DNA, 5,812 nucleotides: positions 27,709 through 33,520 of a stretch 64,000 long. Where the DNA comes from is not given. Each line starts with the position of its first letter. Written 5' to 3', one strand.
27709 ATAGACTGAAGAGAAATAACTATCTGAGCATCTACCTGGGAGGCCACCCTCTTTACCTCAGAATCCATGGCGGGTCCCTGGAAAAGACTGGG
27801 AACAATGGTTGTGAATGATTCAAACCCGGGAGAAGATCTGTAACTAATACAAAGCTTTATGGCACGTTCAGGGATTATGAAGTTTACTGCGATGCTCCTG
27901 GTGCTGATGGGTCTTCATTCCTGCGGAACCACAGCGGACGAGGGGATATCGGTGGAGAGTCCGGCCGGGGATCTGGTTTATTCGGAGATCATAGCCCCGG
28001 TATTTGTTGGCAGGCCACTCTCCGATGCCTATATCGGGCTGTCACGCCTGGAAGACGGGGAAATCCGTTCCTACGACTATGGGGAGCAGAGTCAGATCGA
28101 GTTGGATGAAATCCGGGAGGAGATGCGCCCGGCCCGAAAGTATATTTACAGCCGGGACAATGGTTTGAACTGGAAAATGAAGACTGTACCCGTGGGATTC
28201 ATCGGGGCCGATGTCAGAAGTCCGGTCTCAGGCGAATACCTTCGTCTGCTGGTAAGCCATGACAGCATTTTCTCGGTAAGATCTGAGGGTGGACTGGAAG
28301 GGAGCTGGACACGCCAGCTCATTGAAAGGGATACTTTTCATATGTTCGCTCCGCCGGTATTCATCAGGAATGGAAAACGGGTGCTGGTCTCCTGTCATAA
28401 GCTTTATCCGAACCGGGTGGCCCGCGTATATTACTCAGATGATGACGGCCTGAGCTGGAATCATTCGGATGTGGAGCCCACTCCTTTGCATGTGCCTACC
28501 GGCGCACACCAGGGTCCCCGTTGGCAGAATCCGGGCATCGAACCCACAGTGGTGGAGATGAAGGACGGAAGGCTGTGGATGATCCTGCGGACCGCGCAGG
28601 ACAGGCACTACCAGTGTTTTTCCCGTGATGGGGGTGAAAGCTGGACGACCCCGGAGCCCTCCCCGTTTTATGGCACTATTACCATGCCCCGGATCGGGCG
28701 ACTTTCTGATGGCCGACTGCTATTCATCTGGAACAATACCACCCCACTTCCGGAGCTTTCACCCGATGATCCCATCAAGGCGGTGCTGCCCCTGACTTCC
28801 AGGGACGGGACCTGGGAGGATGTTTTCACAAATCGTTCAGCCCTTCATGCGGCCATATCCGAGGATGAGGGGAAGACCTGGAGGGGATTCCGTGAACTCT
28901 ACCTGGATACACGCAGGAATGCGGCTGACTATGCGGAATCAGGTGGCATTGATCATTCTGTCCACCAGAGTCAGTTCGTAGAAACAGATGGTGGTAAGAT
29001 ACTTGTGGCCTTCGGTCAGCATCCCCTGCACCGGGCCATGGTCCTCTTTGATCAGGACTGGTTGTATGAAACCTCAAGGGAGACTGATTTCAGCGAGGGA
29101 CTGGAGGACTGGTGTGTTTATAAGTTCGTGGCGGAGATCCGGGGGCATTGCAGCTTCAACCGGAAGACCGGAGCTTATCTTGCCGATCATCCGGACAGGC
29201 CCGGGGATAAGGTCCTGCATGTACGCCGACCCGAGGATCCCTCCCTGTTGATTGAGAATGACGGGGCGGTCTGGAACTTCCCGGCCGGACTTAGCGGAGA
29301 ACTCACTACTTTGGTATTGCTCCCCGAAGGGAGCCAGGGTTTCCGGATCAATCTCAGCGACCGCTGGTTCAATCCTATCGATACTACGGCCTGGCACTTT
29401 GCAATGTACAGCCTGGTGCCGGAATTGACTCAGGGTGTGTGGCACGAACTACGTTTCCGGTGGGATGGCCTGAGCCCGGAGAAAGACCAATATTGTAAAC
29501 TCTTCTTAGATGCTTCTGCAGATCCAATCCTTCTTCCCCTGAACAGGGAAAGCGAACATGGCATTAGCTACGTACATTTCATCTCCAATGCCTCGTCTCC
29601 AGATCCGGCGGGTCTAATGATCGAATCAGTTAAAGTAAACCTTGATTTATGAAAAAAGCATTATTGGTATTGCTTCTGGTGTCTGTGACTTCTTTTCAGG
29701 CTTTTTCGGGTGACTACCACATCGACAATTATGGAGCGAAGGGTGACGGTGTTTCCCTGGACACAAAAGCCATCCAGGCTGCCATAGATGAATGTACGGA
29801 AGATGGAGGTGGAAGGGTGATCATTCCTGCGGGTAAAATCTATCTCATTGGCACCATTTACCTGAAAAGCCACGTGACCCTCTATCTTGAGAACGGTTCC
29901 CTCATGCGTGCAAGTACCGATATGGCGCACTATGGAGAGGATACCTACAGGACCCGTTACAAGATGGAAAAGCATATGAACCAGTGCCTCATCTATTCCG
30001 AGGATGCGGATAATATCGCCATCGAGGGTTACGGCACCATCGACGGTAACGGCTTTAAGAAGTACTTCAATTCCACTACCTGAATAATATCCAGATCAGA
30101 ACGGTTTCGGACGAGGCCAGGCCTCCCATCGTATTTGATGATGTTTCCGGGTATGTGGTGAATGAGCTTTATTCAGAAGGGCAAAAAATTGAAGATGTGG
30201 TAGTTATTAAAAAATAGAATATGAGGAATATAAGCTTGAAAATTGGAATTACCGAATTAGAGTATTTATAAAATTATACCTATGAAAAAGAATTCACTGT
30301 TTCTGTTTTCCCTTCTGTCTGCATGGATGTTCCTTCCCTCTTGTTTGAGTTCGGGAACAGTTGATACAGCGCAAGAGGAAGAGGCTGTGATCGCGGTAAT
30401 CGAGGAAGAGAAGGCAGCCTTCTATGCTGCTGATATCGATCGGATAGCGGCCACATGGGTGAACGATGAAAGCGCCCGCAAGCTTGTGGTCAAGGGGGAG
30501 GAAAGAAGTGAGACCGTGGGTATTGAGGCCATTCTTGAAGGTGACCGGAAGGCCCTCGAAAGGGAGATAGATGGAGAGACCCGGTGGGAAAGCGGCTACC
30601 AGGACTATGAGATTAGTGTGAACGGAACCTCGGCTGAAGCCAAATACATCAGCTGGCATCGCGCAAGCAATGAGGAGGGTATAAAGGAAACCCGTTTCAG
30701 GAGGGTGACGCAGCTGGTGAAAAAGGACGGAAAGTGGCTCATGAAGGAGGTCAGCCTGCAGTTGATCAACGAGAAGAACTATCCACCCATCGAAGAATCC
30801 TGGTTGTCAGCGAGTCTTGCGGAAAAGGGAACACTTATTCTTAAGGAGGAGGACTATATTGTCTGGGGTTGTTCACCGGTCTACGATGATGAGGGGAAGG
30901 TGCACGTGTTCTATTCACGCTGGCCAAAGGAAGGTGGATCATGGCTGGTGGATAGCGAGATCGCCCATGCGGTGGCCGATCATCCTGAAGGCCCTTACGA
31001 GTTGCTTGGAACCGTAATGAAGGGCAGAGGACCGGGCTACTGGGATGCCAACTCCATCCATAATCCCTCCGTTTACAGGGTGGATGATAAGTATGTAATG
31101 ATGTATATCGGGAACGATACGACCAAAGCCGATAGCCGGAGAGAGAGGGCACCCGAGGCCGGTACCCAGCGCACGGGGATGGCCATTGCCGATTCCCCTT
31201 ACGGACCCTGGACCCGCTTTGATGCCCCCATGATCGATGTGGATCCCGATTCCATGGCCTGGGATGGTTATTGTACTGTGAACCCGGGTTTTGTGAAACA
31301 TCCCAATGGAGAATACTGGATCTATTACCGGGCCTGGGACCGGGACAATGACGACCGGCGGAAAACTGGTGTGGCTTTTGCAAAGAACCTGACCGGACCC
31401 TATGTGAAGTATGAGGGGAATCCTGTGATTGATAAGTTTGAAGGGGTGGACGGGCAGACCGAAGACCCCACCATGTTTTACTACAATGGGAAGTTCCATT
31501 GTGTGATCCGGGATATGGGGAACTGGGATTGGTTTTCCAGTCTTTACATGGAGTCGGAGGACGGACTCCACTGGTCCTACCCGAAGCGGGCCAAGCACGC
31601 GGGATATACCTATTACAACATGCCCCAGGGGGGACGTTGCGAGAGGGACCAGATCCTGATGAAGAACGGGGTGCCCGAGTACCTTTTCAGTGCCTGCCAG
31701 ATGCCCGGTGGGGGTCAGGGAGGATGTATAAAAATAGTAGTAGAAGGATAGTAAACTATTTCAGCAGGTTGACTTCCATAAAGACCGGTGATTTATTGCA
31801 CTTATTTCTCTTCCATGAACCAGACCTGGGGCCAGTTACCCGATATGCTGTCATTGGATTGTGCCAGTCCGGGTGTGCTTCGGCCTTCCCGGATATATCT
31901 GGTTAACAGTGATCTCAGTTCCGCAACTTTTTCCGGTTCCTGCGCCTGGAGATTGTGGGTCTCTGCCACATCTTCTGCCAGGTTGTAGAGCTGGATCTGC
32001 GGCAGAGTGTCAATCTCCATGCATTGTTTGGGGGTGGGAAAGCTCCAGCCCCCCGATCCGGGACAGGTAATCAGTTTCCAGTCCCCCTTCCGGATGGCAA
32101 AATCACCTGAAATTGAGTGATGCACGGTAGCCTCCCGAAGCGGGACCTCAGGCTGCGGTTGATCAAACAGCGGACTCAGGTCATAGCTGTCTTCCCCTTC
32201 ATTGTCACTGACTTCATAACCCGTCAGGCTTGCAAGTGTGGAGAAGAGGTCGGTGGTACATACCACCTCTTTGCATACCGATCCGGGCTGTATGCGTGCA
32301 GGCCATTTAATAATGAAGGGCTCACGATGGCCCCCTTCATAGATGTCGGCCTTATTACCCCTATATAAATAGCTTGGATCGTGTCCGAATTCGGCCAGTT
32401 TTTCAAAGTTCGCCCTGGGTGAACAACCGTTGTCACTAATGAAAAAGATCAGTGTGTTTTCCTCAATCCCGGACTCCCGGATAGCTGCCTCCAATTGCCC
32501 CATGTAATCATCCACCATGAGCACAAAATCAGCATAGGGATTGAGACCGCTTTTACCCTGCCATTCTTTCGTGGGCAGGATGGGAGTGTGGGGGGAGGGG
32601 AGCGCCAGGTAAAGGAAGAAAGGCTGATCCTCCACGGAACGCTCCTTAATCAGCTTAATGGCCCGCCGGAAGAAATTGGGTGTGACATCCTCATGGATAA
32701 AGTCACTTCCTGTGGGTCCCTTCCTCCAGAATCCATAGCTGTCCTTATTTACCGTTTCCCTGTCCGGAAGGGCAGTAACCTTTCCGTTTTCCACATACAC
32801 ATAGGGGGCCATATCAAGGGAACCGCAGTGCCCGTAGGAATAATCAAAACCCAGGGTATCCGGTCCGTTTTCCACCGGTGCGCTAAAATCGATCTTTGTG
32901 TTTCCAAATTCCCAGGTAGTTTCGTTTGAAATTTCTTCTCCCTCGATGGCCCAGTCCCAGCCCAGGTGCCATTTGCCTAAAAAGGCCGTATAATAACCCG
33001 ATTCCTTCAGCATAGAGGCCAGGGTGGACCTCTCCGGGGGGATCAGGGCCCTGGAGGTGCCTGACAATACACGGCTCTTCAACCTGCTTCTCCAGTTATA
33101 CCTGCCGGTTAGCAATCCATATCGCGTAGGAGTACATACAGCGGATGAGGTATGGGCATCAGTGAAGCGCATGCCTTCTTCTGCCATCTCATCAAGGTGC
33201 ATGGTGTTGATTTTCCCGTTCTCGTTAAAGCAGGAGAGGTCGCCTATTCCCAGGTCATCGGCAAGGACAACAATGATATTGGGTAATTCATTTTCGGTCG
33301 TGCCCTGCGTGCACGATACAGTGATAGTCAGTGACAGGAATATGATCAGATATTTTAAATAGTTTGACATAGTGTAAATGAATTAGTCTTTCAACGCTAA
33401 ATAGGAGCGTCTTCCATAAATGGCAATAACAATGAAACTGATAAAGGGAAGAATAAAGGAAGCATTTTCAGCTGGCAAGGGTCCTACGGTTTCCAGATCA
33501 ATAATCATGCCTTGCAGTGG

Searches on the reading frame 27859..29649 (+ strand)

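Call 45: search_protein_families(library=pfam, proteins=[window:27859-29649:+], max_evalue=0.0001)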
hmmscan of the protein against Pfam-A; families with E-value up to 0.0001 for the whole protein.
window:27859-29649:+ (597 aa): 3 families
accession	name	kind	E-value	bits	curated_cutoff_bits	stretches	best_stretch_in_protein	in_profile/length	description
PF13088.12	BNR_2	-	6.3e-18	65.5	31.4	1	164-348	114-255/277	BNR repeat-like domain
PF02012.26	BNR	-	7.7e-06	25.6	27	0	96-106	1-11/12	BNR/Asp-box repeat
PF13859.12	BNR_3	-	3.6e-05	23.8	27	0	187-264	150-212/308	BNR repeat-like domain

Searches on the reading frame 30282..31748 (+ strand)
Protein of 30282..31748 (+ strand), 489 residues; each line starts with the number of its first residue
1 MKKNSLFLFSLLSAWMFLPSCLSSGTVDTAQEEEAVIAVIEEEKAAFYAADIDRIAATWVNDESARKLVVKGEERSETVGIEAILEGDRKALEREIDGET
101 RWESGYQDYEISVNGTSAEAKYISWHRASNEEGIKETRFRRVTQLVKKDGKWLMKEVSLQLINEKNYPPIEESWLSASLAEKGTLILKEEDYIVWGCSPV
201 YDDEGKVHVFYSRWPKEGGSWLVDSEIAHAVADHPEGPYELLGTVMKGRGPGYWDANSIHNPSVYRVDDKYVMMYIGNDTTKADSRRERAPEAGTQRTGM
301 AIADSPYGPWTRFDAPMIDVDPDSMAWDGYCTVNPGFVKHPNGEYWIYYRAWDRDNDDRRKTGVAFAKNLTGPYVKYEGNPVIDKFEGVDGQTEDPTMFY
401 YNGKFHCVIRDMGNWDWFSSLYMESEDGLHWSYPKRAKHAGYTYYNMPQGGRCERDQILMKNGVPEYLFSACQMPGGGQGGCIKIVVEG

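Call 45: search_protein_families(library=pfam, proteins=[window:30282-31748:+], max_evalue=0.0001)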
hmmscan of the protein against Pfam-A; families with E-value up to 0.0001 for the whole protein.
window:30282-31748:+ (489 aa): 2 families
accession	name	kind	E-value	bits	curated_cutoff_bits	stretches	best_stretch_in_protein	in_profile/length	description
PF04616.20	Glyco_hydro_43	-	1.4e-07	31.6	32.2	0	339-424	73-153/288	Glycosyl hydrolases family 43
PF00251.26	Glyco_hydro_32N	-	3.7e-06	27.2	22.1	1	337-443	74-181/307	Glycosyl hydrolases family 32 N-terminal domain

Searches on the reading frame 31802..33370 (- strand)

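Call 45: search_protein_families(library=pfam, proteins=[window:31802-33370:-], max_evalue=0.0001)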
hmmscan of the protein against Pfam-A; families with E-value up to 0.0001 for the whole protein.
window:31802-33370:- (522 aa): 2 families
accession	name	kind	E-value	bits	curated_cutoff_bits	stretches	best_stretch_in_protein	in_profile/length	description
PF00884.28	Sulfatase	-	6e-50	170.7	25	1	30-385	1-301/301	Sulfatase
PF16347.10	SGSH_C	-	8.8e-07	29.6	29.3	1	342-434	10-107/154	N-sulphoglucosamine sulphohydrolase, C-terminal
